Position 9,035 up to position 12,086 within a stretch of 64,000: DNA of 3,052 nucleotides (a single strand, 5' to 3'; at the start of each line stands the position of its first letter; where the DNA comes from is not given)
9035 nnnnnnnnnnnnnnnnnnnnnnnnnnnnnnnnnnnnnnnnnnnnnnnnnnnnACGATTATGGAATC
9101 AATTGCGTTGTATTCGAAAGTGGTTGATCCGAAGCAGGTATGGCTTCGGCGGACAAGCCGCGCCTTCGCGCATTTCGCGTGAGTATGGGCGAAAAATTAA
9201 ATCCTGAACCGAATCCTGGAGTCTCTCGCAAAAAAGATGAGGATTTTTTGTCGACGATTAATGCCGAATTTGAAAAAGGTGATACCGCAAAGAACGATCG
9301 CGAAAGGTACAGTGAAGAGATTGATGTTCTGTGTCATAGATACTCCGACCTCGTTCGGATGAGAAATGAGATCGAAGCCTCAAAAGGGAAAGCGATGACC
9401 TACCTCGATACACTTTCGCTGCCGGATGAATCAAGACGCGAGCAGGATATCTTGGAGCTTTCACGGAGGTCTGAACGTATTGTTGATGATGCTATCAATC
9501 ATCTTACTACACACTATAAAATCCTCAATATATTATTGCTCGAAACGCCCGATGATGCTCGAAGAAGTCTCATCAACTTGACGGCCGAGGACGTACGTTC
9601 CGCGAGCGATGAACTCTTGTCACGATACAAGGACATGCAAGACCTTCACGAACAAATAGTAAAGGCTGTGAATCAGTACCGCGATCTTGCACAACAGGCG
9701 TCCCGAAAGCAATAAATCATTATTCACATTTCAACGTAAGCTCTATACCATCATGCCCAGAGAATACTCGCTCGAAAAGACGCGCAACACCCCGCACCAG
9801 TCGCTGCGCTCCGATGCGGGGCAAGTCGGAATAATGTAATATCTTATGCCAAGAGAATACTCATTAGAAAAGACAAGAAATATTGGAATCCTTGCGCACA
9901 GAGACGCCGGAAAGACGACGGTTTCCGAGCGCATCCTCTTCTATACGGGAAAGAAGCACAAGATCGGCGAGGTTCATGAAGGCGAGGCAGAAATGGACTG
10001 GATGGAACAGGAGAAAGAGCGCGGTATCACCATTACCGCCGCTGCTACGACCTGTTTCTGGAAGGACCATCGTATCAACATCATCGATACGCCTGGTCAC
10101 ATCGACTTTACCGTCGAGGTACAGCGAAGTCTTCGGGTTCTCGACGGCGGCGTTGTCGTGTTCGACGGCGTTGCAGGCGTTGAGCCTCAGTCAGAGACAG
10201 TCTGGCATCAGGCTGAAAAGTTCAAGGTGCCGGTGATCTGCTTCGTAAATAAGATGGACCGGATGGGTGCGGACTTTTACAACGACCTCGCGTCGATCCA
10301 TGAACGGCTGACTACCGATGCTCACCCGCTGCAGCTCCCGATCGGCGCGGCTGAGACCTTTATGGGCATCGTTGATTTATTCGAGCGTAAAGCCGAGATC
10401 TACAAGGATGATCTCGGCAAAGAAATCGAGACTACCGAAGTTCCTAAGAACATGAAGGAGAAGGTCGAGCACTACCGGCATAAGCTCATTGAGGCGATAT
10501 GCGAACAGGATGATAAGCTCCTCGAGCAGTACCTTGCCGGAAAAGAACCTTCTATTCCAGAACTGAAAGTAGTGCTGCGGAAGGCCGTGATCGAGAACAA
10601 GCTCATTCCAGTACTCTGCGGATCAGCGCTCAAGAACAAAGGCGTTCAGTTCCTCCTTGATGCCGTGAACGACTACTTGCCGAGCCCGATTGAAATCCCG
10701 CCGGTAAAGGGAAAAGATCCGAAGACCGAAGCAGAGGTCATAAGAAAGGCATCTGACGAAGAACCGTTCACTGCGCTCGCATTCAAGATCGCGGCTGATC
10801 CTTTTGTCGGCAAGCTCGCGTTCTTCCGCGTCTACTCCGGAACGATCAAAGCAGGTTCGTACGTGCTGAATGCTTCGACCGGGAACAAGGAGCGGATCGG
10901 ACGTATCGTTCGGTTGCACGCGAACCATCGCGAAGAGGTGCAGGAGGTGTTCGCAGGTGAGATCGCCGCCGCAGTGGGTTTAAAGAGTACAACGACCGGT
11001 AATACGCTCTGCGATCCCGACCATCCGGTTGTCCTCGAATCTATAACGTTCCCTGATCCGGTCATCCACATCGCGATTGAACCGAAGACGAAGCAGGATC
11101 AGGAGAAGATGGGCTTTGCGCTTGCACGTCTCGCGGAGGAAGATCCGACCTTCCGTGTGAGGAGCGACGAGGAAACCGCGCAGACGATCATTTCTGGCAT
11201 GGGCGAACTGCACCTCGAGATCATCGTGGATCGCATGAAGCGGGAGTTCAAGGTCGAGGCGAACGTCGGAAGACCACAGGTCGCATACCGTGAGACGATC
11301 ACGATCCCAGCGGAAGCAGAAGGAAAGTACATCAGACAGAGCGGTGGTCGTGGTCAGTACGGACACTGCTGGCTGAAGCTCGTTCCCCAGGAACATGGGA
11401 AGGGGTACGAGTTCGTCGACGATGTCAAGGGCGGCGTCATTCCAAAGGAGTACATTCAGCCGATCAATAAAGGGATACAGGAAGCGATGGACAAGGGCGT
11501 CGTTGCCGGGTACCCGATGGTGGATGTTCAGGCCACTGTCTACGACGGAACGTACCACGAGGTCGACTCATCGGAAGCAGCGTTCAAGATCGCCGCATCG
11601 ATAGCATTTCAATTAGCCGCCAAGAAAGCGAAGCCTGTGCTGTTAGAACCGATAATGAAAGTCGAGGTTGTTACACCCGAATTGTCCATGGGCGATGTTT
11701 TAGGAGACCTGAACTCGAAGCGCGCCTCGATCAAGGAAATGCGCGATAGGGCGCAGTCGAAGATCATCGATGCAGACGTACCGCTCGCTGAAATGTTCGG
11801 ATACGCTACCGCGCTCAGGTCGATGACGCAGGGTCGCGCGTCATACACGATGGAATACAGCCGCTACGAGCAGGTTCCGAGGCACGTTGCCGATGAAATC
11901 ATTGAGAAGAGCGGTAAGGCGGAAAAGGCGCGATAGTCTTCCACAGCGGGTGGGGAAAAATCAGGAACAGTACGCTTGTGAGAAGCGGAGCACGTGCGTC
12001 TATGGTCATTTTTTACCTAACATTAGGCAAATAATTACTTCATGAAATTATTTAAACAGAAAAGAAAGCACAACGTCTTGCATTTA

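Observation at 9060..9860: Orphan gene inserted into the rpsG-fusA junction, flanked by ghost copies of both neighbouring gene ends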

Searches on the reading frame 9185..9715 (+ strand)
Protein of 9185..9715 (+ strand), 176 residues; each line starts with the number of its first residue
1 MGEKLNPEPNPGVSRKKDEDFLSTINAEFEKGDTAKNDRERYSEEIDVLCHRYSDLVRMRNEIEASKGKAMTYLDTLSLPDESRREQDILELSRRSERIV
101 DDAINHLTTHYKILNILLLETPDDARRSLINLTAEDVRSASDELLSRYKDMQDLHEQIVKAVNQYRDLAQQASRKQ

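Call 5: search_protein_families(library=pfam, proteins=[window:9185-9715:+], max_evalue=1)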
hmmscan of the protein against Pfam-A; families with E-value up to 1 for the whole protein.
window:9185-9715:+ (176 aa): 7 families
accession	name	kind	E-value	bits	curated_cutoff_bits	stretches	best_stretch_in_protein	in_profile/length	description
PF12805.13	FUSC-like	-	6.7e-05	22.5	22.1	1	112-172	139-202/284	FUSC-like inner membrane protein yccS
PF03915.18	AIP3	-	0.0043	16.7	31.6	1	92-163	149-221/406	Actin interacting protein 3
PF04108.17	ATG17_like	-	0.0064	16.4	43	1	37-172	116-248/355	Autophagy protein ATG17-like domain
PF25010.1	ARM_UBP24_USP9X-Y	-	0.01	15.5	27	1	97-170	194-264/420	UBP24/USP9X/USP9Y ARM repeat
PF03851.20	UvdE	-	0.051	13.3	24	1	95-152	115-173/275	UV-endonuclease UvdE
PF09688.15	Wx5_PLAF3D7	-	0.099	13.1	25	0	75-112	36-73/144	Protein of unknown function (Wx5_PLAF3D7)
PF00787.29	PX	-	0.14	13.1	21.6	0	147-162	14-29/84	PX domain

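Call 6: find_homologous_proteins(query=window:9185-9712:+, max_evalue=0.001)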
Query window:9185-9712:+ (176 aa): 1 proteins with E <= 0.001 among 73 candidates.
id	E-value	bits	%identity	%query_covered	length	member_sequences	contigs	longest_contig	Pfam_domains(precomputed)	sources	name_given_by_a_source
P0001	2.3e-106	371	100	100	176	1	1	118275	-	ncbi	ncbi:MAG: hypothetical protein V1907_00225 [Candidatus Kerfeldbacteria bacterium]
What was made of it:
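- The window comes from a single MAG assembly, and X occurs on one contig only (call 6).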

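Call 12: search_protein_representatives(protein=window:9185-9712:+)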
Query: 176 residues. Proteins with E-value up to 0.001 (for the whole library): 3; up to 1e-10: 3; up to 1e-30: 2. The best 3 are listed.
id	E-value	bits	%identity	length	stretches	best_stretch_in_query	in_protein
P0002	2.3e-43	164.4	49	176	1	1-173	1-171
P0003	2.2e-34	135.2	42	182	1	1-174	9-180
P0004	3.2e-15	72.9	37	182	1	15-174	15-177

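Call 14: find_encoding_contigs(protein=P0002, flank=5000, max_places=6)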
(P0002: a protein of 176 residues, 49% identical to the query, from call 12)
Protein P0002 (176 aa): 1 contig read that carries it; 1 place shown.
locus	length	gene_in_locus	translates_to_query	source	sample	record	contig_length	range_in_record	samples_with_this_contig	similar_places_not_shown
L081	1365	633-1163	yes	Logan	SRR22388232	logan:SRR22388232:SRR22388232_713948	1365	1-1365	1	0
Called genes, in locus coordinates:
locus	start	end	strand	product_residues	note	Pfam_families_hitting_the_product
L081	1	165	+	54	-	?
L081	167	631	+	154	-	PF00177:Ribosomal_S7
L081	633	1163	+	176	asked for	-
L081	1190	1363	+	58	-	?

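Call 16: find_encoding_contigs(protein=P0003, flank=5000, max_places=6)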
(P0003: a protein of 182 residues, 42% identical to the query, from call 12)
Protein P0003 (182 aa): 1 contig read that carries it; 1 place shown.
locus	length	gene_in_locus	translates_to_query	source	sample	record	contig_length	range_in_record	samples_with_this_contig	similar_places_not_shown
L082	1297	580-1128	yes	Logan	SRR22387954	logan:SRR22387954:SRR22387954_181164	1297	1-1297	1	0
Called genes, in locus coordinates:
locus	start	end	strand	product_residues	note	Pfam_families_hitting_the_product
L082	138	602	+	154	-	PF00177:Ribosomal_S7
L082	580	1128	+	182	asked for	-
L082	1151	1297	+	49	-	?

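Call 17: find_encoding_contigs(protein=P0004, flank=5000, max_places=6)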
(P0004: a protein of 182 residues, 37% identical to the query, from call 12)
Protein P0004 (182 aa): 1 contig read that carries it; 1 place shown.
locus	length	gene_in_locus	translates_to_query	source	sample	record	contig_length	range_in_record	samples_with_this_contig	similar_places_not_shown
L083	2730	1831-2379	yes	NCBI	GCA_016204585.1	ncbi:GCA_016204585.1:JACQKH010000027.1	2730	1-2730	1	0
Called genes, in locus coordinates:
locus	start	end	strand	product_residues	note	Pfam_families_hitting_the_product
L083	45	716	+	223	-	PF02163:Peptidase_M50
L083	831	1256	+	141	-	PF00164:Ribosom_S12_S23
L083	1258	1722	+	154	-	PF00177:Ribosomal_S7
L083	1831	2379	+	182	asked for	-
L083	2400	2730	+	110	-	PF00009:GTP_EFTU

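Call 22: find_homologous_proteins(query=A1, max_evalue=0.01)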
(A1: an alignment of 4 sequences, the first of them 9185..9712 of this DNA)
Query A1 (4 sequences) (176 aa, profile of the alignment): 3 proteins with E <= 0.01 among 3451 candidates.
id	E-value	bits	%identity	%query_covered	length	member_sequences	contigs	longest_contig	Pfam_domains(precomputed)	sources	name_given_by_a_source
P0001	1.2e-82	294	100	100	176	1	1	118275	-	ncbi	ncbi:MAG: hypothetical protein V1907_00225 [Candidatus Kerfeldbacteria bacterium]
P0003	2.1e-77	277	41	100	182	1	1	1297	-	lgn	-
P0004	4.9e-69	250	36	89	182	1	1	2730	-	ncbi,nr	ncbi:MAG: hypothetical protein HY420_01780 [Candidatus Kerfeldbacteria bacterium]|nr:hypothetical pr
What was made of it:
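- Tried and rejected: It found only X itself and two homologues that were already known (calls 6, 22).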

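Call 69: predict_structure(alignment_id=A1)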
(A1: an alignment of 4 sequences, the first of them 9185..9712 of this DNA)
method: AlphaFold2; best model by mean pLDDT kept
length: 176 residues; sequences in the alignment: 4
mean_pLDDT: 85.6   pTM: 0.71
mean pLDDT of the five models: 85.6, 85.1, 83.1, 82.3, 81.9
residues with pLDDT >= 90: 108; 70-90: 36; 50-70: 23; < 50: 9
segments of 3 or more residues with pLDDT < 50: 1-3, 6-9
pLDDT, mean of each block of 10 residues (from residue 1): 48 59 67 69 94 96 96 87 91 96 95 91 91 93 96 96 92 79
secondary structure, 60 per line:
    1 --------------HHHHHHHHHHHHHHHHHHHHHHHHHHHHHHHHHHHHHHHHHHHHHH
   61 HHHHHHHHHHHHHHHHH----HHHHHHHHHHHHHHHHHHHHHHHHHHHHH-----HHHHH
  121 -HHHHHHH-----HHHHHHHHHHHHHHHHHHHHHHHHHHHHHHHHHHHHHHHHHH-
elements in order: H15-77 H82-110 H116-120 H122-128 H134-175
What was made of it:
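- On Pfam FUSC-like (PF12805), the only family that X reaches: The model is a soluble helical bundle (call 69).
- Checked: X is predicted to be all-helical (call 69).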

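Call 72: fold_search(model_id=the predicted structure, library=pdb)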
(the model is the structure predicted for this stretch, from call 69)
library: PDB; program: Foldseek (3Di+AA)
matches with E <= 10: 616; with E <= 0.001: 0
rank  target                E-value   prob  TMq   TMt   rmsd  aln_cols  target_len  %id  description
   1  8to0_C                1.6e-01  0.94  0.41  0.41   6.3       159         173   12  48-nm repeating structure of doublets from mouse sperm flagella (released 2023-11-01)
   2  8s2f_AAA              2.1e-01  0.54  0.28  0.28  14.8       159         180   12  Crystal structure of Borrelia burgdorferi paralogous family 12 outer surface protein BBH37 (released 2025-03-05)
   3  8d9o                  2.3e-01  0.38  0.25  0.23  23.5       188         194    8  De Novo Photosynthetic Reaction Center Protein in Apo-State (released 2022-09-28)
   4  8gl3                  2.7e-01  0.35  0.24  0.22  22.0       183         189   16  De novo design of monomeric helical bundles for pH-controlled membrane lysis (released 2023-09-06)
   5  9fqr_FA               3.2e-01  0.60  0.33  0.21  25.1       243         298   15  96-nm repeat of axonemal doublet microtubules from bovine sperm (released 2025-03-26)
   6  8s2f_BBB              3.3e-01  0.41  0.26  0.26  14.8       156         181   10  Crystal structure of Borrelia burgdorferi paralogous family 12 outer surface protein BBH37 (released 2025-03-05)
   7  8r5s_D                3.5e-01  0.72  0.34  0.28   6.8       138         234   12  t113 - De-novo designed soluble homotetramer (released 2024-11-27)
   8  2yfa_A                3.5e-01  0.44  0.29  0.23  20.9       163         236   15  X-ray structure of McpS ligand binding domain in complex with malate (released 2012-04-18)
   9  4z9i_A                3.5e-01  0.41  0.26  0.28  20.8       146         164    9  Asp-TarS from E. coli (released 2016-07-20)
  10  8s2p_BBB              3.5e-01  0.38  0.25  0.24  13.2       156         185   10  Crystal structure of Borrelia burgdorferi paralogous family 12 outer surface protein BBH37 (space group p21) (released 2025-03-05)
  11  5vjs                  3.9e-01  0.35  0.26  0.24  24.9       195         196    7  De Novo Photosynthetic Reaction Center Protein Equipped with Heme B, a synthetic Zn porphyrin, and Zn(II) cations (released 2018-04-25)
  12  9fed                  4.3e-01  0.57  0.32  0.31  11.8       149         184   12  Single-chain chimeric protein mimicking the interaction between HR1 and HR2 in HIV gp41 (released 2025-05-28)
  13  5vju                  4.3e-01  0.33  0.27  0.24  21.1       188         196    7  De Novo Photosynthetic Reaction Center Protein Variant Equipped with His-Tyr H-bond, Heme B, and Cd(II) ions (released 2018-04-25)
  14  1ls4_MODEL_1_A        4.3e-01  0.18  0.18  0.20  18.0       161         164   14  NMR structure of apolipophorin-III from Locusta migratoria (released 2003-06-17)
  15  4z9h_A                4.5e-01  0.30  0.25  0.26  19.4       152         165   10  Asp-Tar from E. coli (released 2016-07-20)
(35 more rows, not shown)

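Call 85: search_protein_families(library=padloc, alignment_id=A4, max_evalue=0.01)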
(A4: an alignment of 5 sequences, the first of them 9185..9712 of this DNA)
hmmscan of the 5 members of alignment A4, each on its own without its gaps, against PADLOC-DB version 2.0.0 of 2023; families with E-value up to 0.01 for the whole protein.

A. member 1, window:9185-9712:+ (176 aa): 0 families

B. families by the number of members that match (of 5 scanned): 0 families

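Call 86: search_protein_families(library=phrogs, alignment_id=A4, max_evalue=0.01)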
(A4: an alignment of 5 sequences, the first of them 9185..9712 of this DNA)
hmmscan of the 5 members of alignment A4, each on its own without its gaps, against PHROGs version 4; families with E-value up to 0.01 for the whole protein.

A. member 1, window:9185-9712:+ (176 aa): 1 family
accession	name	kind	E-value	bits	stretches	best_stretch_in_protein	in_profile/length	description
phrog_22914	-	unknown function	0.0049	17.5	0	83-106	5-28/54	-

B. families by the number of members that match (of 5 scanned): 2 families
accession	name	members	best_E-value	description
phrog_8741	-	1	0.00088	-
phrog_22914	-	1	0.0049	-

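Call 87: search_solved_structures(query=A4, max_evalue=1)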
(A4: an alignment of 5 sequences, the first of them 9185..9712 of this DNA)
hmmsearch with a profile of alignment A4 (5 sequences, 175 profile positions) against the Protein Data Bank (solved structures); distinct sequences matched with E-value up to 1: 6.
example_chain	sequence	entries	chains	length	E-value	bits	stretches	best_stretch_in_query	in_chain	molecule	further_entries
7l6k_A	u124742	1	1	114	0.059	16.5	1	97-171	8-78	Apolipoprotein L1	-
7lf7_K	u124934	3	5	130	0.077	16.1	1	96-171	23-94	Apolipoprotein L1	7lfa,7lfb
30ys_A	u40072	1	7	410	0.13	15.4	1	40-153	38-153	Major Capsid Protein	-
30yt_M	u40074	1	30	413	0.13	15.4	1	40-153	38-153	Major Capsid Protein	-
4al2_A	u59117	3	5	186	0.2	14.8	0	58-110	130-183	PEPTIDE DEFORMYLASE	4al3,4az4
3viq_B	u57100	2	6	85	0.21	14.7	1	116-162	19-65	Mating-type switching protein swi5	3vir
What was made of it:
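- Closest known: Small genes in rRNA intervening sequences and other conserved loci of Patescibacteria. Different: X has no similarity to them, and no nuclease or other known domain (calls 5, 85-87).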

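Call 98: find_related_loci(query=A4, collection=viral_contigs, flank=3000)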
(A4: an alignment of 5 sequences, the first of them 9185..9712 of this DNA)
Query A4 (176 aa) in viral_contigs; peptide patterns used: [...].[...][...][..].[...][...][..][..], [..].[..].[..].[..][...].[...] (x = any residue, [..] = any of these).
42 stretches matched a pattern, but none encodes a relative of the query by tblastn (E <= 1e-3).

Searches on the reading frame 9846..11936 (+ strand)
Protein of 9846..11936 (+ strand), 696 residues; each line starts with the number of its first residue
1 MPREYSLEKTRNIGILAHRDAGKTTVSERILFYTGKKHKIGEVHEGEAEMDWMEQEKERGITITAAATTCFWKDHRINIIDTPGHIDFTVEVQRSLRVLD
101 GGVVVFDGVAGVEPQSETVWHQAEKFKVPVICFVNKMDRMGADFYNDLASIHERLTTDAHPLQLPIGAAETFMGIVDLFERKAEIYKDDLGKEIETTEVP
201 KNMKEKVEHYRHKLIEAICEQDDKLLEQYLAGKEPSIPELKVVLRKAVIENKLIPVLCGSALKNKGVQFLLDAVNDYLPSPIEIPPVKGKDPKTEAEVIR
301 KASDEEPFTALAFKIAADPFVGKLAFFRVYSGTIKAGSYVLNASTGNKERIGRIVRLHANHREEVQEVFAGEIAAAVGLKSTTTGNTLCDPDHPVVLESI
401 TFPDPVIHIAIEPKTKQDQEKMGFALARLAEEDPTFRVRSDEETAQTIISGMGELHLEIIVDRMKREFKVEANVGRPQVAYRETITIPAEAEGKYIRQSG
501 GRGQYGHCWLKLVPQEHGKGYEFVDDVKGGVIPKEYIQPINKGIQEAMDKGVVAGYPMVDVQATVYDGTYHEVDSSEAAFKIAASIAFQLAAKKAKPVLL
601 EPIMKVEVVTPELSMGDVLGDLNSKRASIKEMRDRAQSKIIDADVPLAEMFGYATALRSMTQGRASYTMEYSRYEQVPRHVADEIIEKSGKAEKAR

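Call 5: search_protein_families(library=pfam, proteins=[window:9846-11936:+], max_evalue=1)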
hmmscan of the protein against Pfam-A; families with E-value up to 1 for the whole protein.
window:9846-11936:+ (696 aa): 11 families
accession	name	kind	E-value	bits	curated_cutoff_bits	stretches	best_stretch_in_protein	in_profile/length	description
PF00009.33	GTP_EFTU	-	8.1e-64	215.1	26.5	1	9-280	2-188/188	Elongation factor Tu GTP binding domain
PF03764.24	EFG_IV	-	1.4e-46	157.7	24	1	477-596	1-121/121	Elongation factor G, domain IV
PF14492.12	EFG_III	-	4.3e-35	120.1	27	1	402-475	1-74/75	Elongation Factor G, domain III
PF00679.30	EFG_C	-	1.7e-28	98.9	27.9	1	598-684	1-88/89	Elongation factor G C-terminus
PF03144.31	GTP_EFTU_D2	-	6e-18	65.5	30.3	1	322-389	1-73/73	Elongation factor Tu domain 2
PF22042.2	EF-G_D2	-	1.4e-17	64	27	1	307-390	1-83/84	Elongation factor G domain 2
PF16658.11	RF3_C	-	1.7e-06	28.3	40.1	1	410-486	14-90/132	Class II release factor RF3, C-terminal domain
PF01926.29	MMR_HSR1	-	0.00066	20.2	21.9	1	56-136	27-113/113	50S ribosome-binding GTPase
PF05289.16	BLYB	-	0.027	15.2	25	1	169-246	31-109/120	Borrelia hemolysin accessory protein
PF04548.22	AIG1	-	0.033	13.9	27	1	57-93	31-67/212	AIG1 family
PF02152.23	FolB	-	0.09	13.7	31.8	1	184-246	38-96/113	Dihydroneopterin aldolase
